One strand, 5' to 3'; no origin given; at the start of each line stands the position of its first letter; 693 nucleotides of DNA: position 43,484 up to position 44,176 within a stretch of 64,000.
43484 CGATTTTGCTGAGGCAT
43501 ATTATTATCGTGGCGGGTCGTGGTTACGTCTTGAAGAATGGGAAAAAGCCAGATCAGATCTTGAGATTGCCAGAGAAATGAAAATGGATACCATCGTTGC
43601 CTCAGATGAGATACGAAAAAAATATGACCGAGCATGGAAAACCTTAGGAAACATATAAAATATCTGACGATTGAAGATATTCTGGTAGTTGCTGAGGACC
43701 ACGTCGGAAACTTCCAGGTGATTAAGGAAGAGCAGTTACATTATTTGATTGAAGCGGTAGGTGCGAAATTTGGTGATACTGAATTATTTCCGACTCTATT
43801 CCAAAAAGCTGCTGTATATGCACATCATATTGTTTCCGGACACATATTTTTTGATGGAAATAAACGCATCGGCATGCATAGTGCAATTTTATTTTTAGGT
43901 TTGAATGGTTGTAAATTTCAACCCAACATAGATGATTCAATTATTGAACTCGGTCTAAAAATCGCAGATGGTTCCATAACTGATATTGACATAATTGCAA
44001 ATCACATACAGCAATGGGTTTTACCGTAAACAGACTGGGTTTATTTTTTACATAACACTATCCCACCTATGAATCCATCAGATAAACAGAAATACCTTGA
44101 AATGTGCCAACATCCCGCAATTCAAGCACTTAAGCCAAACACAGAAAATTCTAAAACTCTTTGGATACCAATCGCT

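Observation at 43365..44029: TPR protein ending in an antitoxin-like helix, overlapping a Doc toxin: possible new TA pairing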

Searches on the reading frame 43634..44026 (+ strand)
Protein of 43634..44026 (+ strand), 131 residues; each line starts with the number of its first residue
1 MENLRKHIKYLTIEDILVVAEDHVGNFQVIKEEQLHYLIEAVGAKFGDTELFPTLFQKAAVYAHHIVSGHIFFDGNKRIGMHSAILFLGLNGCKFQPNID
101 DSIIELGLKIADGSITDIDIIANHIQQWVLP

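Call 3: search_protein_families(library=pfam, proteins=[window:43634-44026:+], max_evalue=1)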
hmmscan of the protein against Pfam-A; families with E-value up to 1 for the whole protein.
window:43634-44026:+ (131 aa): 2 families
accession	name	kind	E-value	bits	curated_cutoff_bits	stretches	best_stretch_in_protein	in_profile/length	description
PF02661.23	Fic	-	1.4e-09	39.1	24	1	14-88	11-93/93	Fic/DOC family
PF02938.19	GAD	-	0.063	14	23.4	1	6-52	41-83/95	GAD domain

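Call 4: search_protein_families(library=ncbifam, proteins=[window:43634-44026:+], max_evalue=1)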
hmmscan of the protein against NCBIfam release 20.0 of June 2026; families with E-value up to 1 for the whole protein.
window:43634-44026:+ (131 aa): 2 families
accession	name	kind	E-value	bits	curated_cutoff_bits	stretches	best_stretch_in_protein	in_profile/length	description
TIGR01550.1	DOC_P1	subfamily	3.7e-15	56.2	38.65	1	11-126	8-121/122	type II toxin-antitoxin system death-on-curing family toxin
NF011651.0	PRK15069.1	subfamily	0.032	13.6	306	1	55-99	76-120/237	histidine ABC transporter permease HisM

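Call 9: search_solved_structures(query=window:43634-44026:+, max_evalue=0.01, show_alignments=2)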
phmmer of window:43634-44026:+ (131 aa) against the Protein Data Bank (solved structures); distinct sequences matched with E-value up to 0.01: 4.
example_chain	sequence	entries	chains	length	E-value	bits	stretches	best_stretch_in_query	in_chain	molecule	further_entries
9vzc_A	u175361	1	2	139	3.7e-08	36.9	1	47-124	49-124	Death-on-curing family protein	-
3k33_A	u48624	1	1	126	1.9e-06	31.3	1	41-115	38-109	Death on curing protein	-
3dd7_A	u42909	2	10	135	1.6e-05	28.4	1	42-115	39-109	Death on curing protein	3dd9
3kh2_A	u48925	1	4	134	3e-05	27.5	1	42-115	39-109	Death on curing protein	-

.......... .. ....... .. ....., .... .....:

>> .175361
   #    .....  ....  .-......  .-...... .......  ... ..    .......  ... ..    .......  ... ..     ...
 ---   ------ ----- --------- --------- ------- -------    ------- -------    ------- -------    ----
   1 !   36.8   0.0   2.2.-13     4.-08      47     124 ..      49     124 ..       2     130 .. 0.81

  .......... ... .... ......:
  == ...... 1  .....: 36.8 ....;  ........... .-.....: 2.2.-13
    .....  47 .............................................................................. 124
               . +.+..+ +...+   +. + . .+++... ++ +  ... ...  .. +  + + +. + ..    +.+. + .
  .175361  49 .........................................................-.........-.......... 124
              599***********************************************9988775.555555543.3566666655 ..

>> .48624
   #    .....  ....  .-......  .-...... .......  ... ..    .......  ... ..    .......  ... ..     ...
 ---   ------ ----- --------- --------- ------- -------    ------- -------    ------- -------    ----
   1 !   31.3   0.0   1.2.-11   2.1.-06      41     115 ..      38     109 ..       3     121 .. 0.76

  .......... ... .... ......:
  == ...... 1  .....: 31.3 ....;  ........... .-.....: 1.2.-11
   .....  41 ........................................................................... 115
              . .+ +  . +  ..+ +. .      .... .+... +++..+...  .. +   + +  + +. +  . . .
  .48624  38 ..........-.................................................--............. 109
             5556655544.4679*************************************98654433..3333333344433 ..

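Call 15: find_homologous_proteins(query=window:43634-44026:+, max_evalue=0.001)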
Query window:43634-44026:+ (131 aa): 465 proteins with E <= 0.001 among 472 candidates; the best 120 are listed.
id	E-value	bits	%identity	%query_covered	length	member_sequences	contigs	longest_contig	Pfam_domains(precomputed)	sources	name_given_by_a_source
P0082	2.4e-81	288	100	100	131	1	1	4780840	PF02661.24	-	-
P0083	8.1e-69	248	83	99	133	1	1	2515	PF02661.24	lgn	-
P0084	2.2e-68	246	82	100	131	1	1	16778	PF02661.24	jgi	-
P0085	2.6e-68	246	83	100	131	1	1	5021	PF02661.24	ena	-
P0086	2.6e-68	246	83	100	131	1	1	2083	PF02661.24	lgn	-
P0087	3.2e-67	243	82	99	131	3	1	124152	PF02661.24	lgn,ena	-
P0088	3.5e-67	242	82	98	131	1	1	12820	PF02661.24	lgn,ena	-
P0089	4.4e-67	242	82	100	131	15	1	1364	PF02661.24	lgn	-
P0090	1.7e-66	240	83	100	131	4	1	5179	PF02661.24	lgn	-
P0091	2.1e-66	240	81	100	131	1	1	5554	PF02661.24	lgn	-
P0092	3.3e-66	239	81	100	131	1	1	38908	PF02661.24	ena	-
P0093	6.0e-66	238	80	99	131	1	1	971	PF02661.24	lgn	-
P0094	3.1e-65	236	81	98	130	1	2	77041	PF02661.24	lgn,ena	-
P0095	9.3e-65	235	79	100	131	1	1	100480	PF02661.24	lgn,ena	-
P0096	1.5e-64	234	81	98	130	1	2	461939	PF02661.24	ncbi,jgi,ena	jgi:death-on-curing protein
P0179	1.7e-53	198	69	99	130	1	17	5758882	PF02661.24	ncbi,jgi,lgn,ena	jgi:death-on-curing protein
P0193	1.2e-52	195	72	94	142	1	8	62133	PF02661.24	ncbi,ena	-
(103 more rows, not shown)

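Call 25: search_dna_similar(query=window:43634-44026:+, collection=plasmids, mode=protein, max_rows=25, max_evalue=0.00001)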
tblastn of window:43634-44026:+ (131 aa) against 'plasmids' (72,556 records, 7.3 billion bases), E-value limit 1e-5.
Records with a match: 49; places in all: 53; records where one place covers at least 80% of the query: 21.
Best place of each record, by identity: <60% 49.
By first word of the organism name: Staphylococcus 6; Rhodococcus 5; Mycobacterium 5; Sulfitobacter 5; Parageobacillus 5; Pseudonocardia 2; Deinococcus 2; Lactiplantibacillus 2; Bacillus 2; Clostridioides 2; and 12 more.
By predicted mobility (MOB-suite, as given by PLSDB): non-mobilizable 29; mobilizable 19; conjugative 1.
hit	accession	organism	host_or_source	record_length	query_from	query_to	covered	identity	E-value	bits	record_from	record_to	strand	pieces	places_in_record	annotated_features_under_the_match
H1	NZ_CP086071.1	Rhodococcus pyridinivorans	whole organism,soil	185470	10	129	92%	34.1%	4e-7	54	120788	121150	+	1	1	type II toxin-antitoxin system death-on-curing family toxin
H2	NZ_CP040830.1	Paenibacillus polymyxa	Potato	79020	1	129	98%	30.6%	2e-8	58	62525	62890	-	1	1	type II toxin-antitoxin system death-on-curing family toxin | hypothetical protein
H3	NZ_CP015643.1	Staphylococcus simulans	sheep,Cell culture,brain tissue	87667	6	127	93%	32.1%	8e-7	53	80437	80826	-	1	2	type II toxin-antitoxin system death-on-curing family toxin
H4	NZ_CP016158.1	Staphylococcus simulans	Cell culture,Sheep placental tissue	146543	6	127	93%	32.1%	8e-7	53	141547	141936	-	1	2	type II toxin-antitoxin system death-on-curing family toxin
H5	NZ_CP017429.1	Staphylococcus simulans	sheep,tissue sample,brain tissue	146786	6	127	93%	32.1%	8e-7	53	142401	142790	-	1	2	type II toxin-antitoxin system death-on-curing family toxin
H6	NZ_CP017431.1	Staphylococcus simulans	sheep,tissue sample,placental tissue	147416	6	127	93%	32.1%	8e-7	53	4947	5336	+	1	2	type II toxin-antitoxin system death-on-curing family toxin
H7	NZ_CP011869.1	Pseudonocardia sp. HH130629-09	Apterostigma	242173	9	126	90%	30.7%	1e-5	50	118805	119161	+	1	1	type II toxin-antitoxin system death-on-curing family toxin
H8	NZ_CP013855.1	Pseudonocardia sp. HH130630-07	Apsterostigma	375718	9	126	90%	30.7%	1e-5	50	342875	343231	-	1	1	type II toxin-antitoxin system death-on-curing family toxin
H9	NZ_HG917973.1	Mycobacterium marinum E11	-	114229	9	115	82%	33.6%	2e-8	58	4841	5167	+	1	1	Fic family protein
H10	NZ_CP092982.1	Mycobacterium marinum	Oncorhynchus kisutch,whole organism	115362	9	115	82%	33.6%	2e-8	58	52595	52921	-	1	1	Fic family protein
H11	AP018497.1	Mycobacterium marinum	-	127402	9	115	82%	33.6%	2e-8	58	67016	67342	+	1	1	doc: toxin Doc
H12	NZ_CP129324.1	Mycobacterium marinum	Dead fish from aquarium in Philadelphia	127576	9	115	82%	33.6%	2e-8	58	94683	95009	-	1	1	Fic family protein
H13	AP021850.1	Deinococcus grandis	-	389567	10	131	93%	29.0%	3e-7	55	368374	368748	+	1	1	hypothetical protein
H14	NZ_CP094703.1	Staphylococcus simulans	Camel,milk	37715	6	127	93%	29.0%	9e-7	53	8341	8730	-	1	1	type II toxin-antitoxin system death-on-curing family toxin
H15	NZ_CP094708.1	Staphylococcus simulans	Camel,milk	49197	6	127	93%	29.0%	9e-7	53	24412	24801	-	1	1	type II toxin-antitoxin system death-on-curing family toxin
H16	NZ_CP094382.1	Lactiplantibacillus plantarum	Food sample,Motal cheese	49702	8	112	80%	33.6%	1e-7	56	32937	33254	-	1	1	type II toxin-antitoxin system death-on-curing family toxin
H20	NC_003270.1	Nostoc sp. PCC 7120 = FACHB-418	-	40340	8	126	91%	28.9%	2e-6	52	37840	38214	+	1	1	type II toxin-antitoxin system death-on-curing family toxin | ribbon-helix-helix protein, CopG family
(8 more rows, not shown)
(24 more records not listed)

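Call 26: get_annotated_region(hit=H20, flank=700)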
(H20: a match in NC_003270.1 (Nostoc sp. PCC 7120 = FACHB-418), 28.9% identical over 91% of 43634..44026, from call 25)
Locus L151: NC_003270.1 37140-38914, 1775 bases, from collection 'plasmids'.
description: Nostoc sp. PCC 7120 = FACHB-418 plasmid pCC7120epsilon, complete sequence
organism: Nostoc sp. PCC 7120 = FACHB-418 (NCBI taxid 103690)
taxonomy: Bacteria; Cyanobacteriota; Cyanophyceae; Nostocales; Nostocaceae; Nostoc; Nostoc sp. PCC 7120 = FACHB-418
host: -; source: -; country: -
typing (MOB-suite, as given by PLSDB): mobilizable; replicon rep_cluster_1642; relaxase MOBV
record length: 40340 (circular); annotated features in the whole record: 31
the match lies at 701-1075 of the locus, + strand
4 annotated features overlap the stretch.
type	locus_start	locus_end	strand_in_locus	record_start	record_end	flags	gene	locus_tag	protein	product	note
CDS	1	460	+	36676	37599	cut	-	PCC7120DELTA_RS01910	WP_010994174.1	ParB/RepB/Spo0J family partition protein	GO:0007059 - chromosome segregation [Evidence IEA]; GO:0000910 - cytokinesis [Evidence IEA]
CDS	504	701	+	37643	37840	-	-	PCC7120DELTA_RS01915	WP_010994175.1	ribbon-helix-helix protein, CopG family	-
CDS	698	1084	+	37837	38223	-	-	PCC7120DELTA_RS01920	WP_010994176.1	type II toxin-antitoxin system death-on-curing family toxin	-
CDS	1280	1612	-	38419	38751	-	-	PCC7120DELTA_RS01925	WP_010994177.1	hypothetical protein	-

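Call 27: get_annotated_region(hit=H2, flank=700)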
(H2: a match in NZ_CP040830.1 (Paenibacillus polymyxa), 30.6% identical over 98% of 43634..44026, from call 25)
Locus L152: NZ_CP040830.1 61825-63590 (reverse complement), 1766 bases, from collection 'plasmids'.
description: Paenibacillus polymyxa strain ZF129 plasmid pAP1, complete sequence
organism: Paenibacillus polymyxa (NCBI taxid 1406)
taxonomy: Bacteria; Bacillota; Bacilli; Bacillales; Paenibacillaceae; Paenibacillus; Paenibacillus polymyxa
host: -; source: Potato; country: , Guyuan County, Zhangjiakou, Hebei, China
typing (MOB-suite, as given by PLSDB): non-mobilizable
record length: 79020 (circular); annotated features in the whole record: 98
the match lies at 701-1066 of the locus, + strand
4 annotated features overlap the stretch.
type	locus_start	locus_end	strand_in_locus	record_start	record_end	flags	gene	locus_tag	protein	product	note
CDS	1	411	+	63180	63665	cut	-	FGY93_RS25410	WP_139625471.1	hypothetical protein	-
CDS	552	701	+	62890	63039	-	-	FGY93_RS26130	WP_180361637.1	hypothetical protein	-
CDS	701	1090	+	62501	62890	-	-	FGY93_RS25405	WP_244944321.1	type II toxin-antitoxin system death-on-curing family toxin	-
CDS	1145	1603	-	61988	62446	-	-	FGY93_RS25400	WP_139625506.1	AbrB/MazE/SpoVT family DNA-binding domain-containing protein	-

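Call 28: get_annotated_region(hit=H1, flank=700)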
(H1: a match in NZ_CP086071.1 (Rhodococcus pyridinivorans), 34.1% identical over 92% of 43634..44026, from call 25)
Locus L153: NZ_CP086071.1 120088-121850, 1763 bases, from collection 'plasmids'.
description: Rhodococcus pyridinivorans strain 4-4 plasmid p_4-4_B, complete sequence
organism: Rhodococcus pyridinivorans (NCBI taxid 103816)
taxonomy: Bacteria; Actinomycetota; Actinomycetes; Mycobacteriales; Nocardiaceae; Rhodococcus; Rhodococcus pyridinivorans
host: -; source: whole organism,soil; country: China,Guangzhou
typing (MOB-suite, as given by PLSDB): non-mobilizable
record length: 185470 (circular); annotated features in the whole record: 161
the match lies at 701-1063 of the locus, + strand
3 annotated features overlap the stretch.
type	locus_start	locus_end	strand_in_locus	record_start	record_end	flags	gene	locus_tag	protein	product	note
CDS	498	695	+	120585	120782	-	-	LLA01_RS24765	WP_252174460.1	DUF1778 domain-containing protein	-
CDS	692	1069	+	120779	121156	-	-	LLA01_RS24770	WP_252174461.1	type II toxin-antitoxin system death-on-curing family toxin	-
CDS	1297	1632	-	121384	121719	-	-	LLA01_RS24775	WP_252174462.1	hypothetical protein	-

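Call 29: get_annotated_region(hit=H3, flank=700)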
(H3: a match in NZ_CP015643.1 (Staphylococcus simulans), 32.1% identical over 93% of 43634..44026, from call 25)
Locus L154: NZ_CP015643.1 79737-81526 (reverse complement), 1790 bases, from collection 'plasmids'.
description: Staphylococcus simulans strain MR1 plasmid unnamed1, complete sequence
organism: Staphylococcus simulans (NCBI taxid 1286)
taxonomy: Bacteria; Bacillota; Bacilli; Bacillales; Staphylococcaceae; Staphylococcus; Staphylococcus simulans
host: -; source: sheep,Cell culture,brain tissue; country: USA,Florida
typing (MOB-suite, as given by PLSDB): mobilizable; replicon rep_cluster_1017,rep_cluster_1017,rep_cluster_1230,rep_cluster_1281,rep_cluster_1596; relaxase MOBC
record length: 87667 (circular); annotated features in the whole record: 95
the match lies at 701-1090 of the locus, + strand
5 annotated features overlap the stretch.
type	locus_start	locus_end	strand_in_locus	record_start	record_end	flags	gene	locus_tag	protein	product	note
CDS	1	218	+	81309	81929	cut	-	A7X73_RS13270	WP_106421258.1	LysE family transporter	GO:0006865 - amino acid transport [Evidence IEA]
CDS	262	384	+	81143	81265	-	-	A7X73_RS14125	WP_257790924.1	hypothetical protein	-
CDS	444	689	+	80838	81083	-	-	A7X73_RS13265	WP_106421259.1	AbrB/MazE/SpoVT family DNA-binding domain-containing protein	-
CDS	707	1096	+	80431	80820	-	-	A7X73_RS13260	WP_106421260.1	type II toxin-antitoxin system death-on-curing family toxin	-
CDS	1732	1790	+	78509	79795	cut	ltrA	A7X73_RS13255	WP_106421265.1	group II intron reverse transcriptase/maturase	GO:0000373 - Group II intron splicing [Evidence IEA]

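Call 30: get_annotated_region(hit=H13, flank=700)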
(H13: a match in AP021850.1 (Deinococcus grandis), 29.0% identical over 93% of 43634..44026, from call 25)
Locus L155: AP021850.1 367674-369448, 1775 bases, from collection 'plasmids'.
description: Deinococcus grandis ATCC 43672 plasmid: pDEGR-1 DNA, complete genome
organism: Deinococcus grandis (NCBI taxid 57498)
taxonomy: Bacteria; Deinococcota; Deinococci; Deinococcales; Deinococcaceae; Deinococcus; Deinococcus grandis
host: -; source: -; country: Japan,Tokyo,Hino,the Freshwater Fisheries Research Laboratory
typing (MOB-suite, as given by PLSDB): non-mobilizable
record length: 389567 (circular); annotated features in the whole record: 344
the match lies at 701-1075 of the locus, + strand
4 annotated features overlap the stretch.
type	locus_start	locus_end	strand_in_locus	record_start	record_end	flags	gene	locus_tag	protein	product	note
CDS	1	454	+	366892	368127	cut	-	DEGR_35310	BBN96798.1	acyl-CoA dehydrogenase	-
CDS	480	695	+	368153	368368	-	-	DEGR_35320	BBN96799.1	hypothetical protein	-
CDS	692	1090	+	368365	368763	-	-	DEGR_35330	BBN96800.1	hypothetical protein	-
CDS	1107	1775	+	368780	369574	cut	-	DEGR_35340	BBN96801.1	short-chain dehydrogenase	-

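Call 31: get_annotated_region(hit=H16, flank=700)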
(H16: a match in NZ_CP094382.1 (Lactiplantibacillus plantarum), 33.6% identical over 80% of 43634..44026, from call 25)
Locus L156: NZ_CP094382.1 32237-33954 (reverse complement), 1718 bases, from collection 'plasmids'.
description: Lactiplantibacillus plantarum subsp. plantarum strain M8 plasmid unnamed, complete sequence
organism: Lactiplantibacillus plantarum (NCBI taxid 337330)
taxonomy: Bacteria; Bacillota; Bacilli; Lactobacillales; Lactobacillaceae; Lactiplantibacillus; Lactiplantibacillus plantarum
host: -; source: Food sample,Motal cheese; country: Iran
typing (MOB-suite, as given by PLSDB): mobilizable; replicon rep_cluster_1328,rep_cluster_1465; relaxase MOBQ
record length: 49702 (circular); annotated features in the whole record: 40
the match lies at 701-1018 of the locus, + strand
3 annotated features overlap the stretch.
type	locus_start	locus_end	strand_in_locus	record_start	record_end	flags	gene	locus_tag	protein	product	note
CDS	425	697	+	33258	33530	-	-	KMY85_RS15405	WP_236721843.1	hypothetical protein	-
CDS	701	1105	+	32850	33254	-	-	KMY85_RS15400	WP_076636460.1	type II toxin-antitoxin system death-on-curing family toxin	-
CDS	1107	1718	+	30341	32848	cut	pglZ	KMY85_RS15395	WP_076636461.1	BREX-1 system phosphatase PglZ type A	-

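Call 53: find_related_loci(query=window:43634-44026:+, collection=genome_contigs, flank=1500)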
Query window:43634-44026:+ (131 aa) in genome_contigs; peptide patterns used: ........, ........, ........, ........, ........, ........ (x = any residue, [..] = any of these).
182 stretches matched a pattern; 42 encode a relative of the query (tblastn E <= 1e-3); 42 distinct loci.
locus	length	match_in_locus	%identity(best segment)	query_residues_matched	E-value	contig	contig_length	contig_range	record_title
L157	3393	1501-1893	85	1-131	1e-73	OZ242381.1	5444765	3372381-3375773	MAG: Candidatus Poribacteria bacterium isolate 80d8d026-9b84-4ba5-a38a-fc23128cda22 genome assembly, chromosome: 1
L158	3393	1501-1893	82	1-131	2e-73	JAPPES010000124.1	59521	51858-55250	MAG: Candidatus Poribacteria bacterium isolate RHO1_bin_11 NODE_1137_length_59521_cov_20.110416, whole genome shotgun se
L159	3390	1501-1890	83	1-130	3e-73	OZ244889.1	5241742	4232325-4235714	MAG: Candidatus Poribacteria bacterium isolate e98e4a03-ae45-434a-8c9f-424be2589405 genome assembly, chromosome: 1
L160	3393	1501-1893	82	1-131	2e-73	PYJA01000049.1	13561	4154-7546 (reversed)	MAG: Candidatus Poribacteria bacterium isolate PCPOR2a Ga0207197_1049, whole genome shotgun sequence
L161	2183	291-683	80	1-131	6e-73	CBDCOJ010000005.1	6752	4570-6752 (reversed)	MAG: Candidatus Poribacteria bacterium isolate dbd3b75f-bfae-4d18-bb17-8f704a16f2b4 genome assembly, contig: contig_5, w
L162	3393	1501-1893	79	1-131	4e-71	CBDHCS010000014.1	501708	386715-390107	MAG: Candidatus Poribacteria bacterium isolate 2ff7ea9c-4ed9-48aa-ac60-1c2c21251b56 genome assembly, contig: contig_14,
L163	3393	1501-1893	79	1-131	8e-70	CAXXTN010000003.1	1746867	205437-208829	MAG: Candidatus Poribacteria bacterium isolate 64752d50-abd0-46dd-90db-3fd08d7746be genome assembly, contig: contig_3, w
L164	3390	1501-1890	78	1-130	9e-69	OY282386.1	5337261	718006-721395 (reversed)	MAG: Candidatus Poribacteria bacterium genome assembly, chromosome: 1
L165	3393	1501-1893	73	1-131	7e-65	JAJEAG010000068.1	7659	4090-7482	MAG: Candidatus Poribacteria bacterium isolate jk18x7bins.36 k141_2563686, whole genome shotgun sequence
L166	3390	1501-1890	72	1-130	4e-63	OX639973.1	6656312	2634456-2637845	MAG: uncultured Poribacteria bacterium isolate a51c2dcd-0bc8-4832-ac43-f95c9d639ad7 genome assembly, chromosome: 1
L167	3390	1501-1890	71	1-130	6e-63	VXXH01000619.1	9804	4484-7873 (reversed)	MAG: Candidatus Poribacteria bacterium isolate SB0668_bin_37 NODE_3283_length_9804_cov_6.816699, whole genome shotgun se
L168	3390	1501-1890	70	1-130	2e-62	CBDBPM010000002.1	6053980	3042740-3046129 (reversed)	MAG: Candidatus Poribacteria bacterium isolate 2ce76e30-9b7a-4682-b141-86baa08e5e2a genome assembly, contig: contig_2, w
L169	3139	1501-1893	69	1-131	2e-62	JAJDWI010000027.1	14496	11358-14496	MAG: Candidatus Poribacteria bacterium isolate jk18x25bins.18 k141_70871, whole genome shotgun sequence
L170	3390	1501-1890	72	1-130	3e-62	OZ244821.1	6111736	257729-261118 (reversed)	MAG: Candidatus Poribacteria bacterium isolate f8e195d4-717b-4ac2-aaf5-fcbd41c48ae0 genome assembly, chromosome: 1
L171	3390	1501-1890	70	1-130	7e-59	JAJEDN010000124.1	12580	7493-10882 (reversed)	MAG: Candidatus Poribacteria bacterium isolate p16x33bins.23 k141_1029953, whole genome shotgun sequence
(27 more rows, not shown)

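Call 63: find_encoding_contigs(protein=P0179, flank=6000, max_places=4)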
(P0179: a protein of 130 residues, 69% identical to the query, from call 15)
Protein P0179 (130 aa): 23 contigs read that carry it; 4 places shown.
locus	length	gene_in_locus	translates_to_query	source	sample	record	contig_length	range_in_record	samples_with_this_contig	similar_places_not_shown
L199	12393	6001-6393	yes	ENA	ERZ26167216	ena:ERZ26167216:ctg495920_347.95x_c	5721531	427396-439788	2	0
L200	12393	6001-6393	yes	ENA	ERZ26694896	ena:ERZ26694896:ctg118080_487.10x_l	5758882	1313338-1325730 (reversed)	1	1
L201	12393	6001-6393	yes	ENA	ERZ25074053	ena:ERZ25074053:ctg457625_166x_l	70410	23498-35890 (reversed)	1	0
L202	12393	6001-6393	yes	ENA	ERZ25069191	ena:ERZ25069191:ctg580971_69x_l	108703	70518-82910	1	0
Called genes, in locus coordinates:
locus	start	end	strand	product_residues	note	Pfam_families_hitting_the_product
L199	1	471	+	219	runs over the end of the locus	PF08867:FRG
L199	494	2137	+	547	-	-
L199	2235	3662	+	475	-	PF00884:Sulfatase, PF01663:Phosphodiest (faint), PF16347:SGSH_C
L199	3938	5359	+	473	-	PF00884:Sulfatase, PF01663:Phosphodiest (faint), PF16347:SGSH_C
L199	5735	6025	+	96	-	PF13431:TPR_17 (faint), PF00515:TPR_1, PF07719:TPR_2, PF13181:TPR_8, PF13432:TPR_16 (weak), PF13414:TPR_11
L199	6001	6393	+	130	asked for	PF02661:Fic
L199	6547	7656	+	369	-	PF01168:Ala_racemase_N, PF14031:D-ser_dehydrat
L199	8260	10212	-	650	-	PF20581:DUF6785, PF20580:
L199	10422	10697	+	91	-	-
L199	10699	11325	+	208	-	PF02545:Maf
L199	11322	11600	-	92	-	-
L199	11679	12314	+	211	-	PF04962:KduI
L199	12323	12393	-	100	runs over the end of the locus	PF02699:YajC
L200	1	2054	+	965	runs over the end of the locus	PF23381:Beta-prop_IFT122_1st, PF24807:WD40_CDC20-Fz, PF25172:Beta-prop_WDR3_2nd, PF25174:Beta-prop_THOC3, PF25175:Beta-prop_WDR5, PF25391:WD40_Gbeta, PF23414:Beta-prop_EML_2, PF25172:Beta-prop_WDR3_2nd, +114 more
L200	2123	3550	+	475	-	PF00884:Sulfatase, PF01663:Phosphodiest (faint), PF16347:SGSH_C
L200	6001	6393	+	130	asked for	PF02661:Fic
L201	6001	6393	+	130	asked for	PF02661:Fic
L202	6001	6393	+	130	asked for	PF02661:Fic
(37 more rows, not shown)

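Call 64: find_encoding_contigs(protein=P0193, flank=6000, max_places=4)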
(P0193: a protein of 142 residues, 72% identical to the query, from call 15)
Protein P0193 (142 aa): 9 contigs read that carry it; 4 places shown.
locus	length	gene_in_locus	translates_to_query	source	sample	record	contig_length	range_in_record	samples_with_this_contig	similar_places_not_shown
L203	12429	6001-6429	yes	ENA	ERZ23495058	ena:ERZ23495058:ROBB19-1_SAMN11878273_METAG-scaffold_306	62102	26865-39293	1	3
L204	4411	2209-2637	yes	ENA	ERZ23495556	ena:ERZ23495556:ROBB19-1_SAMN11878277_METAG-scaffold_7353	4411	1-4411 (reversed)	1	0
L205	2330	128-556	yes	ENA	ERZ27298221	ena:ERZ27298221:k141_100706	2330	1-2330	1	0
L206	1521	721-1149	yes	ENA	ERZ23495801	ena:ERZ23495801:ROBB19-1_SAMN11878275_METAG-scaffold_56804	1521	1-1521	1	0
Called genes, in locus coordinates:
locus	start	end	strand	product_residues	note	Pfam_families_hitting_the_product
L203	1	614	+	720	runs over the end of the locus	-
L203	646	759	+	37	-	-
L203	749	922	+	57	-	-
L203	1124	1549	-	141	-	PF01850:PIN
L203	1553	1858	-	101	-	-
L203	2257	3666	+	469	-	PF00884:Sulfatase, PF01663:Phosphodiest (faint), PF16347:SGSH_C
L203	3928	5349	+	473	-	PF00884:Sulfatase, PF01663:Phosphodiest (faint), PF16347:SGSH_C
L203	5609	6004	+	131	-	-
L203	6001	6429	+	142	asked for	PF02661:Fic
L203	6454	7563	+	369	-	PF01168:Ala_racemase_N, PF14031:D-ser_dehydrat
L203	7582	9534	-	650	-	PF20581:DUF6785, PF20580:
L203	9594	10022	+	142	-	-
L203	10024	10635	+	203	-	PF02545:Maf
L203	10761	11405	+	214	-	PF04962:KduI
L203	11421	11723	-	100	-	PF02699:YajC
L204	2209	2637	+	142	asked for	PF02661:Fic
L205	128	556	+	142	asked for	PF02661:Fic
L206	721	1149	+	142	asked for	PF02661:Fic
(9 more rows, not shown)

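Call 65: search_protein_families(library=padloc, proteins=[window:43634-44026:+], max_evalue=0.001)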
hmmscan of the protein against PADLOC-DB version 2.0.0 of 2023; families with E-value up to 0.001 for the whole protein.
window:43634-44026:+ (131 aa): 4 families
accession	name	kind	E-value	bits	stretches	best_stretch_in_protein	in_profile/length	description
PDLC04965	PDC-S23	-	3.1e-12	44.5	1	21-125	211-319/327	-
PDLC04963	PDC-S23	-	5.8e-12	43.7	1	27-121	200-299/312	-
PDLC04964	PDC-S23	-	3.5e-08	31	1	20-118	213-316/331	-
PDLC04718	PDC-M59B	-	2.4e-06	25.8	1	6-99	3-97/159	-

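Call 71: predict_structure(alignment_id=A5)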
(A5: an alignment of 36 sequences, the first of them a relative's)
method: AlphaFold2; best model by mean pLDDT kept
length: 131 residues; sequences in the alignment: 36
mean_pLDDT: 86.9   pTM: 0.84
mean pLDDT of the five models: 86.9, 84.5, 74.5, 65.3, 51.5
residues with pLDDT >= 90: 75; 70-90: 43; 50-70: 9; < 50: 4
segments of 3 or more residues with pLDDT < 50: 1-4
pLDDT, mean of each block of 10 residues (from residue 1): 62 91 72 85 83 93 90 81 96 92 95 95 95 78
secondary structure, 60 per line:
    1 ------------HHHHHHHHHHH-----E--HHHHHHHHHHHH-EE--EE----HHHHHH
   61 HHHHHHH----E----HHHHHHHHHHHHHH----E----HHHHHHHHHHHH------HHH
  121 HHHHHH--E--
elements in order: H13-23 H32-43 H55-67 H77-90 H100-111 H118-126
